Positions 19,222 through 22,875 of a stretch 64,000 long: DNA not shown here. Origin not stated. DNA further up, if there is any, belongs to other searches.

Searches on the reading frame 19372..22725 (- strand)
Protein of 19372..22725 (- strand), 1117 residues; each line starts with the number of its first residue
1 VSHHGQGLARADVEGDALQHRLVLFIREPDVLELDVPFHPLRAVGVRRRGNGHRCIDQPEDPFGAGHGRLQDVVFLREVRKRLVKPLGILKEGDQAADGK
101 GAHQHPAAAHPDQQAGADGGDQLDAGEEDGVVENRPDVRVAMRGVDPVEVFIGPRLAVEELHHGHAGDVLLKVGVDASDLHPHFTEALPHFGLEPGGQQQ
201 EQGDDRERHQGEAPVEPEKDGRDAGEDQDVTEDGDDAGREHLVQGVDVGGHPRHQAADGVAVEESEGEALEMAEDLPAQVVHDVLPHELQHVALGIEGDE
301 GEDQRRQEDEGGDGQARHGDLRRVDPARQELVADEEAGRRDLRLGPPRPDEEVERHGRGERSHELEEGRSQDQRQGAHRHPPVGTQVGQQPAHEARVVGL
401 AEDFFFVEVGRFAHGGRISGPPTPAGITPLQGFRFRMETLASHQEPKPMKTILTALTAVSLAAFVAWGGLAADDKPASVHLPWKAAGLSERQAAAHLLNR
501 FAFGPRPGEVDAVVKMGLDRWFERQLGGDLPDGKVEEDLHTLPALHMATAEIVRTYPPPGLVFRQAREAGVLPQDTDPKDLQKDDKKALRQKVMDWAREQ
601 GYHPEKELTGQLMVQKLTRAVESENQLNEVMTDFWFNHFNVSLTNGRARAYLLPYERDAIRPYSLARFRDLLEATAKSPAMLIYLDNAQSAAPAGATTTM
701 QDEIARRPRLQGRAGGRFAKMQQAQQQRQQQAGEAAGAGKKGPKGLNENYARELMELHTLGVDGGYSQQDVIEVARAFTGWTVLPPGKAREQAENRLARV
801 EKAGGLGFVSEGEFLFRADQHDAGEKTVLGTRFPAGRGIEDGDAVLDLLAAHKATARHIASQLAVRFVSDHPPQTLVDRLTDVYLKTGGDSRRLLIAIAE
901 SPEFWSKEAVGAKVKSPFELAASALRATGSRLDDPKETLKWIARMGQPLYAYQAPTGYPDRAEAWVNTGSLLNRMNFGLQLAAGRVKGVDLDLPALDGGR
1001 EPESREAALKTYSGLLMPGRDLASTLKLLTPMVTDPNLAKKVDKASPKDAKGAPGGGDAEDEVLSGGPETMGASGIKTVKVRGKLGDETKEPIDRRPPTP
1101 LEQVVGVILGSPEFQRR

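Call 71: search_protein_families(library=pfam, proteins=[window:19372-22725:-], max_evalue=0.001)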
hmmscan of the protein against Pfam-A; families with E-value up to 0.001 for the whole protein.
window:19372-22725:- (1117 aa): 1 family
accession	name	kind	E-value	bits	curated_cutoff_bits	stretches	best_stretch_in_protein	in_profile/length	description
PF08811.16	DUF1800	-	2.3e-130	436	26.1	1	496-1116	1-419/419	Protein of unknown function (DUF1800)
